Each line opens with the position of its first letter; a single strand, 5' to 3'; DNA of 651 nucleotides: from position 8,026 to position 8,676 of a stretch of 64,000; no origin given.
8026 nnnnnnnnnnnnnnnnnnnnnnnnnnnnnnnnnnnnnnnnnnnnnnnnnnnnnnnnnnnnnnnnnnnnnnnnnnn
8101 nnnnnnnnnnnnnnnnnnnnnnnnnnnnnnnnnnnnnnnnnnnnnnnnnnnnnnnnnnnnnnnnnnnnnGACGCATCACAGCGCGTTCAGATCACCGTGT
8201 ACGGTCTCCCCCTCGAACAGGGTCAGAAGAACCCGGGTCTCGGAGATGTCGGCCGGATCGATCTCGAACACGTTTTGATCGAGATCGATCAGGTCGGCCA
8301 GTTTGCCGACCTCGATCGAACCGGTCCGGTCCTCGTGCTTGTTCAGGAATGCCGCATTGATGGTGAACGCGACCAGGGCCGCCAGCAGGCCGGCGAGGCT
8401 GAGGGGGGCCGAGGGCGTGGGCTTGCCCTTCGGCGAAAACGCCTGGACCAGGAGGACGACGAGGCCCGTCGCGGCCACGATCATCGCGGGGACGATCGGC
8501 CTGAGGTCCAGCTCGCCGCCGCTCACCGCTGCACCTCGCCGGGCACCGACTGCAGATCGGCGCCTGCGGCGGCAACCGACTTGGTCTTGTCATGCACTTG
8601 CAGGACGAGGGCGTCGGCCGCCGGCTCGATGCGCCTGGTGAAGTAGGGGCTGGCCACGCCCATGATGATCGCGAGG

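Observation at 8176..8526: nuoN reduced to a 5' stump fused to the 3' end of an amidohydrolase gene, abutting convergent selA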

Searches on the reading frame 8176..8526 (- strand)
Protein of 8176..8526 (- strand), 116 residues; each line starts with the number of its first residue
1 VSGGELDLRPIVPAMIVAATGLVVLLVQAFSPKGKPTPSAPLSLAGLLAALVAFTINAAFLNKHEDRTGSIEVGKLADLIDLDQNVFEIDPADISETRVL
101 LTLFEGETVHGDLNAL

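Call 5: search_protein_families(library=pfam, proteins=[window:8176-8526:-], max_evalue=0.1)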
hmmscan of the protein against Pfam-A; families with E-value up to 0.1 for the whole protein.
window:8176-8526:- (116 aa): 2 families
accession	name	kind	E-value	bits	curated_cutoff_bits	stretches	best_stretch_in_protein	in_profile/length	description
PF07969.17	Amidohydro_3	-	7.3e-14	52.5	29.7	1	47-110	409-472/472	Amidohydrolase family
PF01979.26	Amidohydro_1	-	1.2e-05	25.2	25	1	49-88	285-321/345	Amidohydrolase family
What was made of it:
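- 8176..8373 (-): 3' remnant of a YtcJ-like Amidohydro_3 gene: last 65 codons plus stop. GC 0.58, GC3 0.79. Pfam profile positions 409-472/472 (call 5).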

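Call 6: search_protein_families(library=ncbifam, proteins=[window:8176-8526:-], max_evalue=0.1)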
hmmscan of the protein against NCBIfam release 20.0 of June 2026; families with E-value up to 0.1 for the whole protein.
window:8176-8526:- (116 aa): 15 families
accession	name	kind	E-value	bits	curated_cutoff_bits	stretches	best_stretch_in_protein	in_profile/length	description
TIGR01792.1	urease_alph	equivalog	4.4e-05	22.4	680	1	53-100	407-454/568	urease subunit alpha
NF006056.0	PRK08204.1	subfamily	7.5e-05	21.7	391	1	49-92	346-389/449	hypothetical protein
NF006549.0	PRK09045.1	equivalog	0.00011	20.9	540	1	49-91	345-387/444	TRZ/ATZ family hydrolase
NF004441.0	PRK05777.1-4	equivalog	0.00015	20.5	477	1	5-67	13-76/524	NADH-quinone oxidoreductase subunit NuoN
NF009686.0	PRK13207.1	subfamily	0.00027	19.8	354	1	53-96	408-451/569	urease subunit alpha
NF009685.0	PRK13206.1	equivalog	0.00029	19.6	907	1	53-92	412-451/573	urease subunit alpha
NF009834.0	PRK13309.1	equivalog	0.0015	16.9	1001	1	51-93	409-451/572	urease subunit alpha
NF010591.0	PRK13985.1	equivalog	0.0017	17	1083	1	52-96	407-451/569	urease subunit beta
NF051886.1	XaaProDiPepCaul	equivalog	0.0039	16.3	500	1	48-85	339-376/398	Xaa-Pro dipeptidase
TIGR01224.1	hutI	equivalog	0.013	14.3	298.15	1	50-106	319-375/377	imidazolonepropionase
NF007514.1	PRK10118.1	equivalog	0.015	14.9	396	1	19-103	27-106/410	flagellar hook length control protein FliK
NF005557.0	PRK07228.1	equivalog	0.041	12.6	522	1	55-93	347-385/445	5'-deoxyadenosine deaminase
NF004995.0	PRK06380.1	subfamily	0.052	12.5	567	1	64-93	342-371/418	metal-dependent hydrolase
NF011990.0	PRK15446.2-6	subfamily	0.088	11.5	233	1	48-97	329-370/390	alpha-D-ribose 1-methylphosphonate 5-triphosphate diphosphatase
TIGR03178.1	allantoinase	equivalog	0.089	11.6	357.85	1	57-114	360-415/441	allantoinase AllB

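Call 7: find_encoding_contigs(protein=window:8176-8526:-, flank=10000, max_places=10)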
Protein window:8176-8526:- (116 aa): 8 contigs read that carry it; 7 places shown.
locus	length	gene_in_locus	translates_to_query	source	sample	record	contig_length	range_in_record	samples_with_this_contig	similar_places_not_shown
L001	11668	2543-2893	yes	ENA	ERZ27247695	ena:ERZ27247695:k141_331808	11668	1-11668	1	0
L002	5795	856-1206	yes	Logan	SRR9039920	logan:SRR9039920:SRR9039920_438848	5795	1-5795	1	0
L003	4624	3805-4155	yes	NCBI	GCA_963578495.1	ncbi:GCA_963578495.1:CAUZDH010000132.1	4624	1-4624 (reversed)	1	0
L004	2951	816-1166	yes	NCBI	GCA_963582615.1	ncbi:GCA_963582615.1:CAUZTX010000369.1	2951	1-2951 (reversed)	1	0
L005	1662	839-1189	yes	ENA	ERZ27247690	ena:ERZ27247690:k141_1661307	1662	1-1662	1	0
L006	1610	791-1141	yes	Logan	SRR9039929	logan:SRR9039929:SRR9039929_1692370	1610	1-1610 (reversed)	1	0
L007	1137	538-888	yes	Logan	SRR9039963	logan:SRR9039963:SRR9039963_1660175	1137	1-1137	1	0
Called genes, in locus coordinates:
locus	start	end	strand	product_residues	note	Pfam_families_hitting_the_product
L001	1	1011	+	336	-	?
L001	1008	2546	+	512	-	PF00361:Proton_antipo_M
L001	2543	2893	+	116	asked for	PF07969:Amidohydro_3, PF01979:Amidohydro_1 (weak)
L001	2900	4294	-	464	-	PF12390:Se-cys_synth_N, PF03841:SelA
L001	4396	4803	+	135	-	-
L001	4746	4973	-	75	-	-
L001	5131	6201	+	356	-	-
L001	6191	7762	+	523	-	PF02142:MGS, PF01808:AICARFT_IMPCHas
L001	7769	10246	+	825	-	PF09586:YfhO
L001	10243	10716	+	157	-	PF13801:Metal_resist, PF16231:DUF4890, PF07813:LTXXQ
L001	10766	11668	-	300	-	?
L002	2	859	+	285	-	?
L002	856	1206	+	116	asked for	PF07969:Amidohydro_3, PF01979:Amidohydro_1 (weak)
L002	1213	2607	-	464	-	PF12390:Se-cys_synth_N, PF03841:SelA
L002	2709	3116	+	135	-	-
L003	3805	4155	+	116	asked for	PF07969:Amidohydro_3, PF01979:Amidohydro_1 (weak)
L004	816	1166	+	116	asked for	PF07969:Amidohydro_3, PF01979:Amidohydro_1 (weak)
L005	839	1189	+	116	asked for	PF07969:Amidohydro_3, PF01979:Amidohydro_1 (weak)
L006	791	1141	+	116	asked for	PF07969:Amidohydro_3, PF01979:Amidohydro_1 (weak)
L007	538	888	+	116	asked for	PF07969:Amidohydro_3, PF01979:Amidohydro_1 (weak)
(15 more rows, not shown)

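Call 9: find_homologous_proteins(query=window:8176-8526:-, max_evalue=0.001)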
Query window:8176-8526:- (116 aa): 57 proteins with E <= 0.001 among 132 candidates.
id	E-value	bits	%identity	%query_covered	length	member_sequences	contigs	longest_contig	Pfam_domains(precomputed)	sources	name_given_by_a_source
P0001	5.0e-66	238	100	100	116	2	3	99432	PF07969.18,PF01979.27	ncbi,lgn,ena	-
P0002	3.2e-28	116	74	72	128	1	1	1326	PF07969.18,PF01979.27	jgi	-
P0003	1.3e-25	108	77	60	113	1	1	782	PF07969.18,PF01979.27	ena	-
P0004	1.5e-25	107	74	62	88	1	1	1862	PF07969.18,PF01979.27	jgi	jgi:predicted amidohydrolase YtcJ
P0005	3.2e-25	106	71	66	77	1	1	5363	PF07969.18,PF01979.27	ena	-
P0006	1.3e-24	104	65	78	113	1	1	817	PF07969.18,PF01979.27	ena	-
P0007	2.0e-24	104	77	60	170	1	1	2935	PF07969.18,PF01979.27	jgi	jgi:hypothetical protein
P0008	5.3e-24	102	73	60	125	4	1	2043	PF07969.18,PF01979.27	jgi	jgi:predicted amidohydrolase YtcJ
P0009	6.7e-24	102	68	66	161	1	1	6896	PF07969.18,PF01979.27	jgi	jgi:predicted amidohydrolase YtcJ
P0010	1.5e-23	101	67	66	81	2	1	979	PF07969.18,PF01979.27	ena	-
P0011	1.5e-22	98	68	66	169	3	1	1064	PF07969.18,PF01979.27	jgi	jgi:predicted amidohydrolase YtcJ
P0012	1.6e-21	95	68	65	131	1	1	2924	PF07969.18,PF01979.27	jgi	-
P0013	2.4e-21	94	62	78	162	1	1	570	PF07969.18,PF01979.27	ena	-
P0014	6.8e-21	92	62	66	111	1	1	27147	PF07969.18,PF01979.27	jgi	jgi:predicted amidohydrolase YtcJ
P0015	1.3e-20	92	71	59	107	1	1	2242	PF07969.18,PF01979.27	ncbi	ncbi:MAG: amidohydrolase family protein, partial [Woeseia sp.]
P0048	2.2e-13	68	58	59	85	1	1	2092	-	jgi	jgi:NADH:ubiquinone oxidoreductase subunit 2 (subunit N)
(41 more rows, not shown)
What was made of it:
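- Some relatives are named Woeseia or Gammaproteobacteria (call 9).
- Tried and rejected: Many hits in call 9 are short proteins.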

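Call 19: find_encoding_contigs(protein=P0002, flank=10000, max_places=5)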
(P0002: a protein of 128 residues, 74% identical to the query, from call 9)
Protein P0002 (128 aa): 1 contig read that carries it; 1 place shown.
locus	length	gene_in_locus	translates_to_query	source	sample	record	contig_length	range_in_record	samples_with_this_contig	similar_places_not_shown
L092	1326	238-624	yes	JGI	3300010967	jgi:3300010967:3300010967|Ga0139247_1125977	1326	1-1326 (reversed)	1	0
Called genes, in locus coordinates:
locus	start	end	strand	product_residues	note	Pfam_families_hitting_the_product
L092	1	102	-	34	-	?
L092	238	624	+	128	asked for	PF07969:Amidohydro_3, PF01979:Amidohydro_1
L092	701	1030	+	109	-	PF00069:Pkinase, PF07714:PK_Tyr_Ser-Thr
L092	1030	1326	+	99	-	?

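Call 20: find_encoding_contigs(protein=P0048, flank=10000, max_places=5)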
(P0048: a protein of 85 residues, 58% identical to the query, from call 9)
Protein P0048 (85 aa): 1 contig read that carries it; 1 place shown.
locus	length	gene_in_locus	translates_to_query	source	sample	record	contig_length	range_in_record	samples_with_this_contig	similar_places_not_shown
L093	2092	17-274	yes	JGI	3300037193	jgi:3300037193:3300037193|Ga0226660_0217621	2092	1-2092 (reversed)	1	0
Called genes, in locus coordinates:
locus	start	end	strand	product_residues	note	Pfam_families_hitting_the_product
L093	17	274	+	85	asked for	-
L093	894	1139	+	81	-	PF04972:BON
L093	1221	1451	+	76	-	-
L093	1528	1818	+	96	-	-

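Call 21: find_encoding_contigs(protein=P0009, flank=10000, max_places=5)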
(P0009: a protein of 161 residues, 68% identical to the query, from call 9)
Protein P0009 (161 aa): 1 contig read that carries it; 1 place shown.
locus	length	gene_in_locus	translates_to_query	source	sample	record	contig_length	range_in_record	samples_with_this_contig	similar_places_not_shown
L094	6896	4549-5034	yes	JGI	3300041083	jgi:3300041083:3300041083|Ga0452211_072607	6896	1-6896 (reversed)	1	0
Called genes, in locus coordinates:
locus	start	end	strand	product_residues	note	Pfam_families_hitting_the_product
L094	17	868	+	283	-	PF00593:TonB_dep_Rec_b-barrel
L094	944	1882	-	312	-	-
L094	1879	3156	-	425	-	PF01266:DAO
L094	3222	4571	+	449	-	PF07969:Amidohydro_3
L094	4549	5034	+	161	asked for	PF07969:Amidohydro_3, PF01979:Amidohydro_1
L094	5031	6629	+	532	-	PF00070:Pyr_redox (faint), PF00890:FAD_binding_2 (faint), PF01266:DAO (weak), PF01593:Amino_oxidase, PF01946:Thi4 (weak), PF03486:HI0933_like (faint), PF07992:Pyr_redox_2 (faint), PF13450:NAD_binding_8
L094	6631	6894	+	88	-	?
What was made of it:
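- Tried and rejected: Looking up the amidohydrolase-tail hits P0002 and P0009 and the NuoN-like hit P0048 (calls 19-21) gave only short or unrelated contexts.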

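Call 44: find_encoding_contigs(protein=P0192, flank=10000, max_places=3)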
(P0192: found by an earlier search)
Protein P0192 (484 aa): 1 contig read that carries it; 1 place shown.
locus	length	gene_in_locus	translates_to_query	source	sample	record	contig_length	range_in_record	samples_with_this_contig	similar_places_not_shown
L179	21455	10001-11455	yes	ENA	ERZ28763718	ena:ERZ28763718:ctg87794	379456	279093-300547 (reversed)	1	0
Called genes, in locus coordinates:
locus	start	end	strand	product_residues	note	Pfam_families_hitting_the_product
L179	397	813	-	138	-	PF03330:DPBB_1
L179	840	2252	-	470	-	PF00224:PK, PF03328:HpcH_HpaI (weak), PF02887:PK_C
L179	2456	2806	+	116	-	PF00507:Oxidored_q4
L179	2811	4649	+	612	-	PF01257:2Fe-2S_thioredx, PF01512:Complex1_51K, PF22461:SLBB_2 (weak), PF10589:NADH_4Fe-4S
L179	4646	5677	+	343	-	PF00146:NADHdh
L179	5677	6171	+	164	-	PF00499:Oxidored_q3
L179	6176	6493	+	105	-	PF00420:Oxidored_q2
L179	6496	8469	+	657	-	PF00662:Proton_antipo_N, PF00361:Proton_antipo_M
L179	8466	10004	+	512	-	PF00361:Proton_antipo_M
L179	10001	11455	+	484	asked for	PF00361:Proton_antipo_M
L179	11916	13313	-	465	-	PF12390:Se-cys_synth_N, PF03841:SelA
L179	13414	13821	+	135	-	-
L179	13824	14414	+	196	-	-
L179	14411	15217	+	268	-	-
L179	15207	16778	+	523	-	PF02142:MGS, PF01808:AICARFT_IMPCHas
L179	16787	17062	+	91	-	-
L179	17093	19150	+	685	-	PF09586:YfhO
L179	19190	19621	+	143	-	PF13801:Metal_resist (weak), PF07813:LTXXQ (weak), PF16231:DUF4890 (weak)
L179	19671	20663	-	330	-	PF00294:PfkB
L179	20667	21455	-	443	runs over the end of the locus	PF04932:Wzy_C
